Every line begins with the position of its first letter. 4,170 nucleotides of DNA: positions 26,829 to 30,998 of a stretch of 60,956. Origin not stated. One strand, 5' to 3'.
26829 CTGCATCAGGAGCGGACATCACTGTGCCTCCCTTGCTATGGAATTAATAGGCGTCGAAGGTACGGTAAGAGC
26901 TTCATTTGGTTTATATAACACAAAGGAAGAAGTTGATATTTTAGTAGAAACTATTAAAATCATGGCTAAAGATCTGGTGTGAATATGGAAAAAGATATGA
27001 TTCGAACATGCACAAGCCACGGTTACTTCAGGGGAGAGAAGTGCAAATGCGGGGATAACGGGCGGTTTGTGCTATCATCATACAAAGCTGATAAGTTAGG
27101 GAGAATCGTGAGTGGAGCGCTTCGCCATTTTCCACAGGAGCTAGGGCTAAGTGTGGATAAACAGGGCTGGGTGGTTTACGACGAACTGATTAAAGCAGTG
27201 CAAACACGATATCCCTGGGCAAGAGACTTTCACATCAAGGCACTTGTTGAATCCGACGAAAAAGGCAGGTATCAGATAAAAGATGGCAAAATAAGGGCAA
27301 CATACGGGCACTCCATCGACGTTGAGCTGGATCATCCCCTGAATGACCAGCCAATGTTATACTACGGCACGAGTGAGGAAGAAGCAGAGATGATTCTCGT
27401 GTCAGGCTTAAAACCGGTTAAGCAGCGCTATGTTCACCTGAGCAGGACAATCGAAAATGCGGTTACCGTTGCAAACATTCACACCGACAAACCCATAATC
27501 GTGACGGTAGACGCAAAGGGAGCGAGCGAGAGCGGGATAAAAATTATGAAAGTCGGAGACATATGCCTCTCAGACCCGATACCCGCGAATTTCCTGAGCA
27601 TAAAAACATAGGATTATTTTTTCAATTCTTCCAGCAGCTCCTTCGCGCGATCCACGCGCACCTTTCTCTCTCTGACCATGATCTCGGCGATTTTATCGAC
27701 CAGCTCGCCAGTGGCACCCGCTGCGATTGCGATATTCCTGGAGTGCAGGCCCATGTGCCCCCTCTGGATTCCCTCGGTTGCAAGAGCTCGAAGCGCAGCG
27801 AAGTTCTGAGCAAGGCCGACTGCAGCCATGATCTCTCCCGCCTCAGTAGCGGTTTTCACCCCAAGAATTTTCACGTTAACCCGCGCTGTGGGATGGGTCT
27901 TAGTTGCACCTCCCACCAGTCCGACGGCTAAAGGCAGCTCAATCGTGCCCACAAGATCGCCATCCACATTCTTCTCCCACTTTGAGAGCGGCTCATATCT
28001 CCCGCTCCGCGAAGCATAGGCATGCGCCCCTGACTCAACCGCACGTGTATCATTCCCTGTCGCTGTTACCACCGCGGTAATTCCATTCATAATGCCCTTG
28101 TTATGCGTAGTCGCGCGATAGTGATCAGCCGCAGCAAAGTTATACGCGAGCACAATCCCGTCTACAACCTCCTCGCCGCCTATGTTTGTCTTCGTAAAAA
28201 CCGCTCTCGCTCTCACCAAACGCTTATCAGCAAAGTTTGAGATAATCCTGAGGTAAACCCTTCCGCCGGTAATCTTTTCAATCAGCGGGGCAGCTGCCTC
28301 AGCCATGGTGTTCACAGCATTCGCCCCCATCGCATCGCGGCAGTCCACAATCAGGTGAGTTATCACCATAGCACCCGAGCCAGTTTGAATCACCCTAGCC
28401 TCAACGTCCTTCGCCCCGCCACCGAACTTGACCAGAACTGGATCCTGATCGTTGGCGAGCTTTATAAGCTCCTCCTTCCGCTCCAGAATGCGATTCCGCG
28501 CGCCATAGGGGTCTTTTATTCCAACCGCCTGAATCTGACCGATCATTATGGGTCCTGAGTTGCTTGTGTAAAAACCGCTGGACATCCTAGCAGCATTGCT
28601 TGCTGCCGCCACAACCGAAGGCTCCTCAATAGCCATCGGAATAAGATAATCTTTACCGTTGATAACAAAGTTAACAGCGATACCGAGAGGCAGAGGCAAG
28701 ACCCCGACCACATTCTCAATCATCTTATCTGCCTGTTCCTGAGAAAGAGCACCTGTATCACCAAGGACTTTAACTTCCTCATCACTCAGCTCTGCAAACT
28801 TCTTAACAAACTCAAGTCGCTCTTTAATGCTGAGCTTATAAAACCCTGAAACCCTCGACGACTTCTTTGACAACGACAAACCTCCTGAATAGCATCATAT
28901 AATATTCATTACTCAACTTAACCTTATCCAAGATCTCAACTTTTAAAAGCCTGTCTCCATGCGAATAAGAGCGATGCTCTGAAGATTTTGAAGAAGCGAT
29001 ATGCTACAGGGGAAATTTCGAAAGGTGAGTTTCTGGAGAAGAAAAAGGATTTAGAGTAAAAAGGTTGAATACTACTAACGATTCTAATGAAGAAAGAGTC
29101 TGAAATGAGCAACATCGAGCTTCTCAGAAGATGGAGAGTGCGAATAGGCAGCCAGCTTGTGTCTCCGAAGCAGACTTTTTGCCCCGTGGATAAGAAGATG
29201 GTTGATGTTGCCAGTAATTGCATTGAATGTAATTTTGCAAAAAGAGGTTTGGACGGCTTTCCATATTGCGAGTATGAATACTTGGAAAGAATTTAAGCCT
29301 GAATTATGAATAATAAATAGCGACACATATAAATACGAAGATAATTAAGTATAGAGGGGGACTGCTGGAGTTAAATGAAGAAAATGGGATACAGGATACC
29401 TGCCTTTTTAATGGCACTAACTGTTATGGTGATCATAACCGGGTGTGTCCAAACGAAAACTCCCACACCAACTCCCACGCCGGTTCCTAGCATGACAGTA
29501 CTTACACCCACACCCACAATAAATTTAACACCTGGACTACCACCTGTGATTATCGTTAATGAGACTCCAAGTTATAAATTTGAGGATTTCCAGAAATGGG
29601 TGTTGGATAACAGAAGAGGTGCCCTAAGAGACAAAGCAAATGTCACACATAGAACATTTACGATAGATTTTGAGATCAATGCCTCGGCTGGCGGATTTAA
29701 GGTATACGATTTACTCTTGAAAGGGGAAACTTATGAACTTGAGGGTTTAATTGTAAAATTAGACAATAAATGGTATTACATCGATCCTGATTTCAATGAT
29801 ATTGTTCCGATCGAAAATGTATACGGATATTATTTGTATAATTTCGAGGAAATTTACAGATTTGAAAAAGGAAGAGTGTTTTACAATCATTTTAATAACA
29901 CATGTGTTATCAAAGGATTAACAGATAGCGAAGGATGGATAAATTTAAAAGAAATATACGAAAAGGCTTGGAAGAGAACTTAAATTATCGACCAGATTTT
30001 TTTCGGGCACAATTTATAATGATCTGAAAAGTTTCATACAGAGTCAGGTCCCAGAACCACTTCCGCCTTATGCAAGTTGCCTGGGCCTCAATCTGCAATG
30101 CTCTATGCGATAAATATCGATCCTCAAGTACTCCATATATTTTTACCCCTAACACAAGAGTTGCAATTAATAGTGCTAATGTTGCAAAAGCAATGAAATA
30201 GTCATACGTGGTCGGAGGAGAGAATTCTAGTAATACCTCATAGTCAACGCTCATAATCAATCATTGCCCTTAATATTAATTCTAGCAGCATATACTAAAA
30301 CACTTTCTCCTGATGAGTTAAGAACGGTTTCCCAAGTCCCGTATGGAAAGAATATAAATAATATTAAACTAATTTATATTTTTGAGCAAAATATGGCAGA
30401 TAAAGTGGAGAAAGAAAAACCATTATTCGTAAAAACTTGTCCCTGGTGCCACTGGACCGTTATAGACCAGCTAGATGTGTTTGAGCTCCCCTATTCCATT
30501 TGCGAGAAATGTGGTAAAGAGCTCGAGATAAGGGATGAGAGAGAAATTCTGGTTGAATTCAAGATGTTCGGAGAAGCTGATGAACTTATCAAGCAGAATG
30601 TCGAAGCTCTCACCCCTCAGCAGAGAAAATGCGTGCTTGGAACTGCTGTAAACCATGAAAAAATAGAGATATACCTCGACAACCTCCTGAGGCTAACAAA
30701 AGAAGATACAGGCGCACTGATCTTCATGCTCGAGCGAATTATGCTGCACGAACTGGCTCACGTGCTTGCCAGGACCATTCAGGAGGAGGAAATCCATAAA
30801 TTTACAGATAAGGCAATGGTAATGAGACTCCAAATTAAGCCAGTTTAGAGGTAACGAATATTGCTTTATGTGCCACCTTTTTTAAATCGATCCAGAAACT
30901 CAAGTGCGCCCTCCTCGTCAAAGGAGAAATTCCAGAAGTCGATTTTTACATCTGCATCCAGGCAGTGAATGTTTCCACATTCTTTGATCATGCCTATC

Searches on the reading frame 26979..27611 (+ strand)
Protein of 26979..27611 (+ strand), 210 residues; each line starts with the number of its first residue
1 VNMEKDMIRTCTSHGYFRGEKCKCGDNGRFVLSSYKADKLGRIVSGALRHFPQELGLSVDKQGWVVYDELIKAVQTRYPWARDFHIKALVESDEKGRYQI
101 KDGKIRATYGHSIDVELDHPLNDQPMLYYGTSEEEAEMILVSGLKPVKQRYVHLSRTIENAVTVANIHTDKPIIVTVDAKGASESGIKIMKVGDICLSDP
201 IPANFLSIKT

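Call 3: search_protein_families(library=pfam, proteins=[window:26979-27611:+], max_evalue=0.01)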
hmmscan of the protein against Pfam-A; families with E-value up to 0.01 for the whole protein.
window:26979-27611:+ (210 aa): 1 family
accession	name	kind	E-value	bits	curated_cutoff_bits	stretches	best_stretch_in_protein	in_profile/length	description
PF01885.22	PTS_2-RNA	-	1e-29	104.2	26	1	38-191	4-167/177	RNA 2'-phosphotransferase, Tpt1 / KptA family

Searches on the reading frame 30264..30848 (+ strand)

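Call 3: search_protein_families(library=pfam, proteins=[window:30264-30848:+], max_evalue=0.01)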
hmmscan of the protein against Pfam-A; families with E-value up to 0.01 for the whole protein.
window:30264-30848:+ (194 aa): 3 families
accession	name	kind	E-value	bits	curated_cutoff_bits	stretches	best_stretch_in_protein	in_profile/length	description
PF06262.17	Zincin_1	-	0.0021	18.4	22.4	1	118-179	36-94/97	Zincin-like metallopeptidase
PF03804.19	DUF325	-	0.0023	18.2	28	1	37-97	62-124/137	Viral proteins of unknown function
PF15890.11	Peptidase_Mx1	-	0.0063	16.3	25.6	0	118-173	89-141/240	Putative zinc-binding metallo-peptidase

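Call 4: search_protein_families(library=ncbifam, proteins=[window:30264-30848:+], max_evalue=0.01)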
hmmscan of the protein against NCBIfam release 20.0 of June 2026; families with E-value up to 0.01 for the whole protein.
window:30264-30848:+ (194 aa): 1 family
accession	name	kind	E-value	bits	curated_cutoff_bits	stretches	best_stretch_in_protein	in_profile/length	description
TIGR04549.1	LP_HExxH_w_tonB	subfamily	0.0078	15.5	75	1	119-173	102-154/261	substrate import-associated zinc metallohydrolase lipoprotein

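Call 40: search_protein_families(library=padloc, proteins=[window:30264-30848:+], max_evalue=0.01)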
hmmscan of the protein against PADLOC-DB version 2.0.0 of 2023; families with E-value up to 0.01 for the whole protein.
window:30264-30848:+ (194 aa): 0 families
